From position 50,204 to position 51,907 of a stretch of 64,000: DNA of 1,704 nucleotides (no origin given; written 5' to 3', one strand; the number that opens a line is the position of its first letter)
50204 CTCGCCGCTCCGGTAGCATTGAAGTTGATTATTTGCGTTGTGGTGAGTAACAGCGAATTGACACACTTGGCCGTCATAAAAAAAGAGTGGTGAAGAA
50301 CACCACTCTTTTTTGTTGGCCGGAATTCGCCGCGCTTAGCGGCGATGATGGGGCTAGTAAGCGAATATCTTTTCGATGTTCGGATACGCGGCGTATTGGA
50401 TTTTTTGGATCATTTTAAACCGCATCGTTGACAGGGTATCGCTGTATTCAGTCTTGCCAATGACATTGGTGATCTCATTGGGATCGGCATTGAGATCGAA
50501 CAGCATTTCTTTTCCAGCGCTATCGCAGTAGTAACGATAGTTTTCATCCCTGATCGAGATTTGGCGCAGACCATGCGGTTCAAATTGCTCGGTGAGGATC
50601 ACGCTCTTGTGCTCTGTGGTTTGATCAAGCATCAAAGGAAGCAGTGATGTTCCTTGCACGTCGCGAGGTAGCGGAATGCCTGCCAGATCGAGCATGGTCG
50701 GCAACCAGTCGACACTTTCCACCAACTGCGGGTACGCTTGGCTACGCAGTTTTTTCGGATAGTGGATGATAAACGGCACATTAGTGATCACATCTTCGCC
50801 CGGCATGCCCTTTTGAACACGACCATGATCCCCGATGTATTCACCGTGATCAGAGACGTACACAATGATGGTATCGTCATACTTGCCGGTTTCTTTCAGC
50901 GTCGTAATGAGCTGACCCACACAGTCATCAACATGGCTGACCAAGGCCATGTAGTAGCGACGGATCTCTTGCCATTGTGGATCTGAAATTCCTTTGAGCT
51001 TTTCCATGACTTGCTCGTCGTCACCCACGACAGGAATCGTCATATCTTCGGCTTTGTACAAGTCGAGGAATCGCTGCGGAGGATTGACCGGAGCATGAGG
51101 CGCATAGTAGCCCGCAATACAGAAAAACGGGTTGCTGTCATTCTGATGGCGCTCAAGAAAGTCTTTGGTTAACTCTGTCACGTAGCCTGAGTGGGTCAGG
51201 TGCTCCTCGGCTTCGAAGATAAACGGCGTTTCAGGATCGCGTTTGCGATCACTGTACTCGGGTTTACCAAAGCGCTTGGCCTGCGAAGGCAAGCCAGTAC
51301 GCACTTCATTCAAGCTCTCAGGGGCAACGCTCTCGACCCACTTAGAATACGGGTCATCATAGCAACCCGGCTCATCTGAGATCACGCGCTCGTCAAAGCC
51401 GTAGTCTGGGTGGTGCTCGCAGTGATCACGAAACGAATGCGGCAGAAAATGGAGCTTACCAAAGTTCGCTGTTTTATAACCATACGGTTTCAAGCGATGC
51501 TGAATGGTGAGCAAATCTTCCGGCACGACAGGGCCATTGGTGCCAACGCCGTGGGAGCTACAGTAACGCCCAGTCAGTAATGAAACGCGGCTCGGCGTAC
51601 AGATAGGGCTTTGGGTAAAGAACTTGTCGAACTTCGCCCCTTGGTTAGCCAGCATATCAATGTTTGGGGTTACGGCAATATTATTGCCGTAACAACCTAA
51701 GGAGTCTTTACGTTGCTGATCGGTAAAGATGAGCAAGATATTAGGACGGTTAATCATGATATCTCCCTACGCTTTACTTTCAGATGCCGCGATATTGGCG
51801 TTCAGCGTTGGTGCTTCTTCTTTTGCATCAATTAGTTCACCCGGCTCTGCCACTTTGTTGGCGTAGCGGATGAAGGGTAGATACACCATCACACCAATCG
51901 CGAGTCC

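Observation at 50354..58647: PTS-dependent glycoside locus with a co-transcribed cytoplasmic sulfatase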

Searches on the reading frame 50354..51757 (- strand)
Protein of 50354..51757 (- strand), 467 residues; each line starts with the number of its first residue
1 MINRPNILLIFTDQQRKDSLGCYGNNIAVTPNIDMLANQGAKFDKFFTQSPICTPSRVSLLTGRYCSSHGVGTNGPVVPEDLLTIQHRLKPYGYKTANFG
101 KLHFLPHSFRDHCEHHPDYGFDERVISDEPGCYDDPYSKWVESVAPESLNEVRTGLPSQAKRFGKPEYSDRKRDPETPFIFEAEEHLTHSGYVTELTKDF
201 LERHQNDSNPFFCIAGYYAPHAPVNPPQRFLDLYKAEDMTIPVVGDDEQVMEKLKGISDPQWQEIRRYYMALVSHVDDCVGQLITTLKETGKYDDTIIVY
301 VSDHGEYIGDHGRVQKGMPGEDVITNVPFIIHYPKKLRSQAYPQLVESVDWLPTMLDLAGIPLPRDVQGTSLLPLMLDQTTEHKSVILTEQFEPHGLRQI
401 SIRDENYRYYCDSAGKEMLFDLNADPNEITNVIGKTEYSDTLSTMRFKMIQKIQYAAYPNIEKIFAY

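Call 3: search_protein_families(library=pfam, proteins=[window:50354-51757:-])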
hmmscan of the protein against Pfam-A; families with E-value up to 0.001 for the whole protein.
window:50354-51757:- (467 aa): 4 families
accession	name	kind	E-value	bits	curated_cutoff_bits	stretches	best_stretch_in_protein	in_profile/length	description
PF00884.28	Sulfatase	-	4.8e-54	184.1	25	1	5-361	1-301/301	Sulfatase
PF16347.10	SGSH_C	-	6e-21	75.6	29.3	1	309-452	1-151/154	N-sulphoglucosamine sulphohydrolase, C-terminal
PF01663.27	Phosphodiest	-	7e-12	46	23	2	8-76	2-67/342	Type I phosphodiesterase / nucleotide pyrophosphatase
PF02995.22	DUF229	-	1.8e-09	37.2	25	1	268-348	305-381/496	Protein of unknown function (DUF229)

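Call 4: search_protein_families(library=ncbifam, proteins=[window:50354-51757:-])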
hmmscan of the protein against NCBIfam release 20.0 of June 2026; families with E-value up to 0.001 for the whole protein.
window:50354-51757:- (467 aa): 18 families
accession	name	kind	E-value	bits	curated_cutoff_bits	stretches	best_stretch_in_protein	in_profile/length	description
NF010322.0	PRK13759.1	equivalog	1.1e-89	301.2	481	1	3-455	5-459/486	arylsulfatase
TIGR03417.1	chol_sulfatase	equivalog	7.9e-61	206.4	433.45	1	4-454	2-441/500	choline-sulfatase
NF045661.1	HdlasePehA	equivalog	8.1e-58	196.3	900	2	257-452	272-484/506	phosphoric/sulfuric ester hydrolase PehA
NF052527.1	Mn_arylsulf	exception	1.5e-51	175.9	850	1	4-454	1-453/479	manganese-dependent arylsulfatase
NF053595.1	LptchSynLtaSGpos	equivalog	1.4e-07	30.5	970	1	269-367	430-534/626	lipoteichoic acid synthase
NF028537.1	P_eth_NH2_trans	domain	1.6e-07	30.3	500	1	272-341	416-488/527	phosphoethanolamine--lipid A transferase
NF038282.1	LapC_YejM_PbgA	exception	5.3e-07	28.3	825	1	263-356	409-497/584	LPS biosynthesis-modulating metalloenzyme YejM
NF047438.1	polymyxin_MCR12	exception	1e-05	24.1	1200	1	259-319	413-473/548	MCR-12 family phosphoethanolamine--lipid A transferase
NF008619.0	PRK11598.1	equivalog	2e-05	23.3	660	1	263-332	415-487/546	phosphoethanolamine transferase EptA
NF033862.2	polymyxin_MCR10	exception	2.7e-05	23.1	1250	1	267-320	414-467/539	MCR-10 family phosphoethanolamine--lipid A transferase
NF007160.0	PRK09598.1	equivalog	5.1e-05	21.8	561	1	272-337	409-475/523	phosphoethanolamine--lipid A transferase EptA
NF033409.0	poly_MCR3_broad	equivalog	0.00014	20.6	1075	1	263-320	406-463/535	MCR-3-related phosphoethanolamine--lipid A transferase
NF053859.1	polymyxin_MCR13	exception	0.00016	20.7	1250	1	268-320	415-467/541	MCR-13 family phosphoethanolamine--lipid A transferase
NF012179.0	CptA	domain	0.00026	19.8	900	0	256-341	405-491/556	phosphoethanolamine transferase CptA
NF000465.1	polymyxin_MCR1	exception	0.00035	19.6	1100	1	265-320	428-482/541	MCR-1 family phosphoethanolamine--lipid A transferase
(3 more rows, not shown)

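Call 10: find_encoding_contigs(protein=window:50354-51757:-, flank=10000, max_places=6)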
Protein window:50354-51757:- (467 aa): no gene with exactly this product is on record in the collection.

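Call 11: find_homologous_proteins(query=window:50354-51757:-)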
Query window:50354-51757:- (467 aa): 4053 proteins with E <= 0.001 among 6803 candidates; the best 120 are listed.
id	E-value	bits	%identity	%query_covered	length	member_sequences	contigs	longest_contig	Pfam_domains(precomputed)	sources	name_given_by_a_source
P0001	0.0e+0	1105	100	100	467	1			PF02995.23,PF01663.28,PF16347.11,PF00884.29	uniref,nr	uniref:sulfatase family protein n=1 Tax=Thaumasiovibrio occultus TaxID=1891184 RepID=UPI000B35D000|n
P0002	6.0e-285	964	85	100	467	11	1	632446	PF02995.23,PF01663.28,PF16347.11,PF00884.29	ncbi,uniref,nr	ncbi:sulfatase [Photobacterium rosenbergii]|uniref:sulfatase family protein n=1 Tax=Photobacterium r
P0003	2.1e-257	873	77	100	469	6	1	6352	PF02995.23,PF01663.28,PF16347.11,PF00884.29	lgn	-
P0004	1.0e-255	867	77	100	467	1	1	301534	PF02995.23,PF01663.28,PF16347.11,PF00884.29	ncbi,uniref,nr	ncbi:sulfatase-like hydrolase/transferase [Vibrio sp. SM6]|uniref:Sulfatase-like hydrolase/transfera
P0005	5.2e-254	862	76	100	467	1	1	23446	PF02995.23,PF01663.28,PF16347.11,PF00884.29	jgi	-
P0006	4.8e-252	855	75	100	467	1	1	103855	PF02995.23,PF01663.28,PF16347.11,PF00884.29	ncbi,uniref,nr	ncbi:sulfatase-like hydrolase/transferase [Vibrio sp. TH_r3]|uniref:sulfatase family protein n=1 Tax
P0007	3.3e-246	836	74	100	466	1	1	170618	PF02995.23,PF01663.28,PF16347.11,PF00884.29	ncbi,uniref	ncbi:sulfatase [Vibrio sp. 10N.286.52.B1]|uniref:sulfatase family protein n=1 Tax=Vibrio sp. 10N.286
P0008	3.1e-235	800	70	100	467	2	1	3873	PF02995.23,PF01663.28,PF16347.11,PF00884.29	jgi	jgi:arylsulfatase A-like enzyme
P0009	1.0e-233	795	69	100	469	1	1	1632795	PF02995.23,PF01663.28,PF16347.11,PF00884.29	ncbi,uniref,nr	ncbi:sulfatase family protein [Vibrio algarum]|uniref:Sulfatase-like hydrolase/transferase n=1 Tax=V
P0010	9.4e-224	762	71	94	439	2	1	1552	PF02995.23,PF01663.28,PF16347.11,PF00884.29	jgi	jgi:arylsulfatase A-like enzyme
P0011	4.4e-175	601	56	99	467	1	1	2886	PF02995.23,PF01663.28,PF16347.11,PF00884.29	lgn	-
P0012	9.2e-174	597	55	99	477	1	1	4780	PF02995.23,PF01663.28,PF16347.11,PF00884.29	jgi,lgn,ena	-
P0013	5.6e-172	591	54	100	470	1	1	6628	PF02995.23,PF01663.28,PF16347.11,PF00884.29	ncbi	-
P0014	2.6e-170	586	52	100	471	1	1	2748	PF02995.23,PF01663.28,PF16347.11,PF00884.29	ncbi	-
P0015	8.9e-167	574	51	100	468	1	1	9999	PF02995.23,PF01663.28,PF16347.11,PF00884.29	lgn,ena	-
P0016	2.0e-166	573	53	100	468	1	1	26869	PF02995.23,PF01663.28,PF16347.11,PF00884.29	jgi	jgi:arylsulfatase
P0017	4.0e-166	572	52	99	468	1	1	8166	PF02995.23,PF01663.28,PF16347.11,PF00884.29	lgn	-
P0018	5.2e-166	571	53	98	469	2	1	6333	PF02995.23,PF01663.28,PF16347.11,PF00884.29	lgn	-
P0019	6.1e-166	571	53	98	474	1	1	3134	PF02995.23,PF01663.28,PF16347.11,PF00884.29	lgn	-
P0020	8.0e-166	571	53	99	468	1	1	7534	PF02995.23,PF01663.28,PF16347.11,PF00884.29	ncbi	-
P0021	1.3e-165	570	52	100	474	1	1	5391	PF02995.23,PF01663.28,PF16347.11,PF00884.29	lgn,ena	-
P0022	1.8e-162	560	52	98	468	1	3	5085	PF02995.23,PF01663.28,PF16347.11,PF00884.29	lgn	-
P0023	2.1e-162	559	50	97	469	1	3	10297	PF02995.23,PF01663.28,PF16347.11,PF00884.29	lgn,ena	-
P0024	2.1e-162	559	52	98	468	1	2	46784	PF02995.23,PF01663.28,PF16347.11,PF00884.29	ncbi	-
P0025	8.2e-161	554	52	99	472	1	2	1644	PF01663.28,PF16347.11,PF00884.29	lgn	-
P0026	8.3e-161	554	51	97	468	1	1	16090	PF02995.23,PF01663.28,PF16347.11,PF00884.29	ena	-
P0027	1.3e-160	554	51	99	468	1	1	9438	PF02995.23,PF01663.28,PF16347.11,PF00884.29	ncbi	-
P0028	2.1e-160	553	51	100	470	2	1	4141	PF02995.23,PF01663.28,PF16347.11,PF00884.29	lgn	-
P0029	2.1e-160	553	52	98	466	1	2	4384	PF02995.23,PF01663.28,PF16347.11,PF00884.29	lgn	-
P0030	5.2e-160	552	50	100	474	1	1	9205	PF02995.23,PF01663.28,PF16347.11,PF00884.29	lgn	-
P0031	6.0e-160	551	50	100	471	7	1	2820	PF02995.23,PF01663.28,PF16347.11,PF00884.29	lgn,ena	-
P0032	3.3e-159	549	49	99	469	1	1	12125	PF01663.28,PF16347.11,PF00884.29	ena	-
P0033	5.0e-159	548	51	100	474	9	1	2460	PF01663.28,PF16347.11,PF00884.29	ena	-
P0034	5.8e-159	548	51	100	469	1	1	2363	PF02995.23,PF01663.28,PF16347.11,PF00884.29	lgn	-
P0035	6.0e-159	548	52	98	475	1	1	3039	PF02995.23,PF01663.28,PF16347.11,PF00884.29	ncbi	-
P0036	9.6e-159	547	50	99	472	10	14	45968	PF02995.23,PF01663.28,PF16347.11,PF00884.29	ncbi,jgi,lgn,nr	ncbi:MAG: sulfatase-like hydrolase/transferase [Lachnospiraceae bacterium]|jgi:arylsulfatase|nr:sulf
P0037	1.1e-158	547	50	100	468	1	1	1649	PF02995.23,PF01663.28,PF16347.11,PF00884.29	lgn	-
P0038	1.2e-158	547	50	100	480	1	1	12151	PF02995.23,PF01663.28,PF16347.11,PF00884.29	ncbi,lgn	-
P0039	3.9e-158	545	51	99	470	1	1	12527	PF02995.23,PF01663.28,PF16347.11,PF00884.29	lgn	-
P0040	4.5e-158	545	50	100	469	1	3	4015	PF01663.28,PF16347.11,PF00884.29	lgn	-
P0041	9.8e-158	544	51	99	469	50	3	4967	PF01663.28,PF16347.11,PF00884.29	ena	-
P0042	7.7e-157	541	50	100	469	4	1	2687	PF01663.28,PF16347.11,PF00884.29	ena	-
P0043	1.8e-156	540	52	98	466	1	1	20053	PF02995.23,PF01663.28,PF16347.11,PF00884.29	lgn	-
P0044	2.3e-156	539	52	99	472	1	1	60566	PF02995.23,PF01663.28,PF16347.11,PF00884.29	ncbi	-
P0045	6.1e-156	538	49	99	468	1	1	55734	PF02995.23,PF01663.28,PF16347.11,PF00884.29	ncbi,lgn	ncbi:MAG: sulfatase [Clostridiaceae bacterium]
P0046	1.4e-154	534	48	100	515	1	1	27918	PF01663.28,PF16347.11,PF00884.29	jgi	jgi:arylsulfatase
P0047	4.3e-154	532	50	99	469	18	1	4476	PF02995.23,PF01663.28,PF16347.11,PF00884.29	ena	-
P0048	1.2e-153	531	49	100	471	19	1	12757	PF02995.23,PF01663.28,PF16347.11,PF00884.29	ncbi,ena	-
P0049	1.4e-153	530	50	98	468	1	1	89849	PF02995.23,PF01663.28,PF16347.11,PF00884.29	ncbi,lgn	-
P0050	1.9e-153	530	51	100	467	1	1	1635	PF01663.28,PF16347.11,PF00884.29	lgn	-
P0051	2.1e-153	530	49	100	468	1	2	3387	PF02995.23,PF01663.28,PF16347.11,PF00884.29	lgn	-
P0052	2.3e-153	530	51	98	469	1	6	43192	PF01663.28,PF16347.11,PF00884.29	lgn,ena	-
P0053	4.3e-153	529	49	100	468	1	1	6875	PF01663.28,PF16347.11,PF00884.29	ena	-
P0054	4.7e-153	529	50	98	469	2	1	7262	PF02995.23,PF01663.28,PF16347.11,PF00884.29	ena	-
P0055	2.3e-152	526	52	97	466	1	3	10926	PF02995.23,PF01663.28,PF16347.11,PF00884.29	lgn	-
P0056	2.8e-152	526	49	100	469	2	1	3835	PF02995.23,PF01663.28,PF16347.11,PF00884.29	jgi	-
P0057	3.4e-152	526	50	99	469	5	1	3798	PF02995.23,PF01663.28,PF16347.11,PF00884.29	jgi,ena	-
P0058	7.4e-152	525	48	99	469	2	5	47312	PF01663.28,PF16347.11,PF00884.29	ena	-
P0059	9.3e-152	524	50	97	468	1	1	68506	PF02995.23,PF01663.28,PF16347.11,PF00884.29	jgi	jgi:arylsulfatase A-like enzyme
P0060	1.0e-151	524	49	100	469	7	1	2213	PF02995.23,PF01663.28,PF16347.11,PF00884.29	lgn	-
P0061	1.8e-151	523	51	97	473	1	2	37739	PF02995.23,PF01663.28,PF16347.11,PF00884.29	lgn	-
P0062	2.5e-151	523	48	100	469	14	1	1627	PF02995.23,PF01663.28,PF16347.11,PF00884.29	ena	-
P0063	4.9e-151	522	49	99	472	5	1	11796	PF01663.28,PF16347.11,PF00884.29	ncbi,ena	-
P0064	8.9e-151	521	47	100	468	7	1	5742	PF01663.28,PF16347.11,PF00884.29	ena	-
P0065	1.6e-150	520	49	100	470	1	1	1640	PF02995.23,PF01663.28,PF16347.11,PF00884.29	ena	-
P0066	5.4e-150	519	49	100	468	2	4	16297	PF01663.28,PF16347.11,PF00884.29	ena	-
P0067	6.9e-150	518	50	100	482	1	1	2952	PF02995.23,PF01663.28,PF16347.11,PF00884.29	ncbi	-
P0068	1.3e-149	517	49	99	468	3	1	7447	PF02995.23,PF01663.28,PF16347.11,PF00884.29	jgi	-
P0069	1.5e-149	517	48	100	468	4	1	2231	PF02995.23,PF01663.28,PF16347.11,PF00884.29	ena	-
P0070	5.7e-149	515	50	97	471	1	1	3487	PF02995.23,PF01663.28,PF16347.11,PF00884.29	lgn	-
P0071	1.1e-148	514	49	99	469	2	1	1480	PF01663.28,PF16347.11,PF00884.29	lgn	-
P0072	3.2e-148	513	49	99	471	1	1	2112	PF02995.23,PF01663.28,PF16347.11,PF00884.29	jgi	jgi:arylsulfatase A-like enzyme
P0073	1.3e-147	511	49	100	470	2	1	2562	PF02995.23,PF01663.28,PF16347.11,PF00884.29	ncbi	-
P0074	3.1e-147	509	48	99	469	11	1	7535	PF01663.28,PF16347.11,PF00884.29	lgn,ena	-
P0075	2.0e-146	507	48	100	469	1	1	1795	PF02995.23,PF01663.28,PF16347.11,PF00884.29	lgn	-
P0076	2.0e-146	507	48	100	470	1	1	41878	PF02995.23,PF01663.28,PF16347.11,PF00884.29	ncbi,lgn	-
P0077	2.4e-146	506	47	98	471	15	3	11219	PF02995.23,PF01663.28,PF16347.11,PF00884.29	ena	-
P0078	7.6e-146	505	49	98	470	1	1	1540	PF02995.23,PF01663.28,PF16347.11,PF00884.29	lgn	-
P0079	5.1e-145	502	48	98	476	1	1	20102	PF01663.28,PF16347.11,PF00884.29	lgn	-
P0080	1.6e-144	501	47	98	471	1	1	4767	PF02995.23,PF01663.28,PF16347.11,PF00884.29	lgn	-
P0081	4.5e-144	499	46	100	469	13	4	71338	PF01663.28,PF16347.11,PF00884.29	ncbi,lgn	-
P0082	5.0e-144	499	48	100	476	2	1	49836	PF01663.28,PF16347.11,PF00884.29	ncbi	-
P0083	7.2e-144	498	53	84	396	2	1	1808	PF02995.23,PF01663.28,PF16347.11,PF00884.29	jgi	-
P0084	7.6e-144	498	49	98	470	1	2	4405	PF02995.23,PF01663.28,PF16347.11,PF00884.29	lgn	-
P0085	8.6e-144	498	47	100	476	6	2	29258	PF01663.28,PF16347.11,PF00884.29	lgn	-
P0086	2.1e-143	497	47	100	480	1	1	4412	PF01663.28,PF16347.11,PF00884.29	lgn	-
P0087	2.9e-143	496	47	100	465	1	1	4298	PF01663.28,PF16347.11,PF00884.29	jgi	-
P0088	3.4e-143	496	46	100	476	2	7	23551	PF01663.28,PF16347.11,PF00884.29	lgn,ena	-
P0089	6.9e-143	495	46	100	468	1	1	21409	PF01663.28,PF16347.11,PF00884.29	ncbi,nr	ncbi:MAG: sulfatase-like hydrolase/transferase [Paenibacillaceae bacterium]|nr:sulfatase-like hydrol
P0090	1.5e-142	494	48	100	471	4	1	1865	PF01663.28,PF16347.11,PF00884.29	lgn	-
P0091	1.9e-142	494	46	100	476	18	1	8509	PF01663.28,PF16347.11,PF00884.29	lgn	-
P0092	6.8e-142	492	48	97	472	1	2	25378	PF02995.23,PF01663.28,PF16347.11,PF00884.29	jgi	jgi:arylsulfatase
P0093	1.4e-141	491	47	100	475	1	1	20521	PF01663.28,PF16347.11,PF00884.29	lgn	-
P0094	1.7e-141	490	48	98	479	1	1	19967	PF01663.28,PF16347.11,PF00884.29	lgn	-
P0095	2.6e-141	490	47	99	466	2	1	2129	PF01663.28,PF16347.11,PF00884.29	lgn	-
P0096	3.8e-141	489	47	97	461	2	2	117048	PF01663.28,PF16347.11,PF00884.29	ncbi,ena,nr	ncbi:MAG: sulfatase-like hydrolase/transferase [Ardenticatenaceae bacterium]|nr:sulfatase-like hydro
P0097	9.8e-141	488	47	100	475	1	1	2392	PF01663.28,PF16347.11,PF00884.29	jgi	jgi:arylsulfatase A-like enzyme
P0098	1.9e-140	487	46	99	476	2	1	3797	PF01663.28,PF16347.11,PF00884.29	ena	-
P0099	1.9e-140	487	46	100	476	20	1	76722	PF01663.28,PF16347.11,PF00884.29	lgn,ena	-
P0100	2.1e-139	484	46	99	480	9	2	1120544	PF01663.28,PF16347.11,PF00884.29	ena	-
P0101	3.4e-139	483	47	96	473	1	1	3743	PF02995.23,PF01663.28,PF16347.11,PF00884.29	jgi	jgi:arylsulfatase A-like enzyme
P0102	6.6e-139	482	45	100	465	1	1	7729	PF01663.28,PF16347.11,PF00884.29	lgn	-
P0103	1.1e-138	481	46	99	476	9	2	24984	PF01663.28,PF16347.11,PF00884.29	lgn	-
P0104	2.5e-138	480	47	98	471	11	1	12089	PF02995.23,PF01663.28,PF16347.11,PF00884.29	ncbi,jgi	ncbi:MAG: sulfatase-like hydrolase/transferase [Sphaerochaetaceae bacterium]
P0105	4.3e-137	476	46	99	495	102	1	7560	PF02995.23,PF01663.28,PF16347.11,PF00884.29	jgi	-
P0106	4.4e-137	476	48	98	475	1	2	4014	PF02995.23,PF01663.28,PF16347.11,PF00884.29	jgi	-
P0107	4.7e-137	476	45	100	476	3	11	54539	PF01663.28,PF16347.11,PF00884.29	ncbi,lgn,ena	-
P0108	1.8e-136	474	51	86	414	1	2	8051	PF02995.23,PF01663.28,PF16347.11,PF00884.29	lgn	-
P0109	7.7e-136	472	46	100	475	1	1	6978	PF02995.23,PF01663.28,PF16347.11,PF00884.29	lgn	-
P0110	1.4e-135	471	45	100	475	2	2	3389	PF01663.28,PF16347.11,PF00884.29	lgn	-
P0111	3.6e-135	470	45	100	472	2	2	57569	PF01663.28,PF16347.11,PF00884.29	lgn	-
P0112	5.1e-135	469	47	99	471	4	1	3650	PF01663.28,PF16347.11,PF00884.29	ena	-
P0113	2.1e-134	467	46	98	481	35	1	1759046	PF01663.28,PF16347.11,PF00884.29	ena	-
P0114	2.6e-134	467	45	100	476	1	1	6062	PF01663.28,PF16347.11,PF00884.29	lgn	-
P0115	2.8e-134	467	46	98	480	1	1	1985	PF01663.28,PF16347.11,PF00884.29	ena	-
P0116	4.3e-134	466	45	100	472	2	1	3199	PF01663.28,PF16347.11,PF00884.29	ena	-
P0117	4.1e-133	463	46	99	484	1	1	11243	PF02995.23,PF01663.28,PF16347.11,PF00884.29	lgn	-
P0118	2.2e-132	460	44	100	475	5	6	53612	PF01663.28,PF16347.11,PF00884.29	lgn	-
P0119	9.0e-132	458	49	88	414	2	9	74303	PF02995.23,PF01663.28,PF16347.11,PF00884.29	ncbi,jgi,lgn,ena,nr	ncbi:MAG: sulfatase [Fusobacteriales bacterium]|jgi:arylsulfatase A-like enzyme|nr:sulfatase [Fusoba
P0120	1.6e-131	458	47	97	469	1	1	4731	PF02995.23,PF01663.28,PF16347.11,PF00884.29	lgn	-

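Call 14: find_related_loci(query=A1, collection=genome_contigs, flank=10000)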
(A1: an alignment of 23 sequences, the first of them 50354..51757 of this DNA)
Query A1 (467 aa) in genome_contigs; peptide patterns used: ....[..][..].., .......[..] (x = any residue, [..] = any of these).
599 stretches matched a pattern (row limit reached: there are more); 517 encode a relative of the query (tblastn E <= 1e-3); the best 80 are kept; 80 distinct loci.
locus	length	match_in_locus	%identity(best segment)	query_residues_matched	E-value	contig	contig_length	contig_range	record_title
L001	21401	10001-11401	77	1-467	0e+0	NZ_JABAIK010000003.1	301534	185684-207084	Vibrio agarilyticus strain SM6 Scaffold3, whole genome shotgun sequence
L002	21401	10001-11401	76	1-467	0e+0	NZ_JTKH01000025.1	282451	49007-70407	Vibrio renipiscarius strain DCR 1-4-2 Contig25, whole genome shotgun sequence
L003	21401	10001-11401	75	1-467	0e+0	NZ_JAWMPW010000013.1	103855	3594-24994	Vibrio sp. TH_r3 TH_r3_13, whole genome shotgun sequence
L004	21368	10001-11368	52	2-458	5e-164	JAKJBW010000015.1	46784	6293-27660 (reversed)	MAG: Bacillota bacterium isolate UR.bin39 UR_contig_1544, whole genome shotgun sequence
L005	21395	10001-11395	50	4-467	6e-160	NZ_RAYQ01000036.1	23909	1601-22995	Parablautia intestinalis strain D8-82 Scaffold34_1, whole genome shotgun sequence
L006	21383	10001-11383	49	2-463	3e-159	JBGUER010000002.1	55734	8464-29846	MAG: Clostridiaceae bacterium isolate DXN-07 NODE_2_length_55734_cov_4.955405, whole genome shotgun sequence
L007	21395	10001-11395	52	4-467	5e-159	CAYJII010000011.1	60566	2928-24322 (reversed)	MAG TPA_asm: uncultured Oscillospiraceae bacterium isolate ERP123703_co1_356 genome assembly, contig: NODE_429_length_60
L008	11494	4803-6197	48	2-467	2e-157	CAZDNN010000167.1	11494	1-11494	MAG TPA_asm: uncultured Planctomycetota bacterium isolate binchicken_co19_649 genome assembly, contig: NODE_9620_length_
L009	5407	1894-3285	48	3-467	1e-158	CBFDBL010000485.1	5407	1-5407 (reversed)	MAG TPA_asm: uncultured bacterium isolate SRR26215675_binner12_Refined_65 genome assembly, contig: ERZ25073486.18486, wh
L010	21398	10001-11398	49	2-467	2e-154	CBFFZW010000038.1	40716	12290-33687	MAG: uncultured Christensenellales bacterium isolate ena-SAMPLE-TAB-24-07-2025-15:39:17:979-14983 genome assembly, conti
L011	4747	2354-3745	47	4-467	1e-151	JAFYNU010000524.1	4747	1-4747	MAG: Clostridia bacterium isolate RGIG7259 Water_buffalos_Cecum-4__c840863, whole genome shotgun sequence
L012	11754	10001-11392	48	4-467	4e-148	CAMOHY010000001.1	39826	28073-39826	MAG: uncultured Clostridia bacterium isolate SRR873601_bin.84_metaWRAP_v1.3_MAG genome assembly, contig: NODE_2100_lengt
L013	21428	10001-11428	46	1-467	9e-146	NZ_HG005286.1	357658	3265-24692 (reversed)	Candidatus Stoquefichus massiliensis AP9, whole genome shotgun sequence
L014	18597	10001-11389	48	2-462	2e-145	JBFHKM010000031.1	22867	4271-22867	MAG: Sphaerochaetaceae bacterium isolate Mix_sand07.2021.05.G.89 k141_32601_length_22867_cov_15.9765, whole genome shotg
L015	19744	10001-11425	47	1-467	4e-144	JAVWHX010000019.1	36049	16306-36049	MAG: Coprobacillus sp. isolate CGS1Y2-bin43 NODE_19_length_36049_cov_6.494134, whole genome shotgun sequence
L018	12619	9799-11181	47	4-462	8e-140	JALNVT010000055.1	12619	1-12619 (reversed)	MAG: Sphaerochaetaceae bacterium isolate SO_2016_CLC_T2 bin 56 scaffold05883_PH3_Jul20_2016, whole genome shotgun sequen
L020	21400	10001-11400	70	1-467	0e+0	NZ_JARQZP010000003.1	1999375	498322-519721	Vibrio hannami strain KACC 19277 contig_2, whole genome shotgun sequence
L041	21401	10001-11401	77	1-467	0e+0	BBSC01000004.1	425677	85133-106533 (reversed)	Vibrio ishigakensis DNA, contig00004, strain: JCM19241, whole genome shotgun sequence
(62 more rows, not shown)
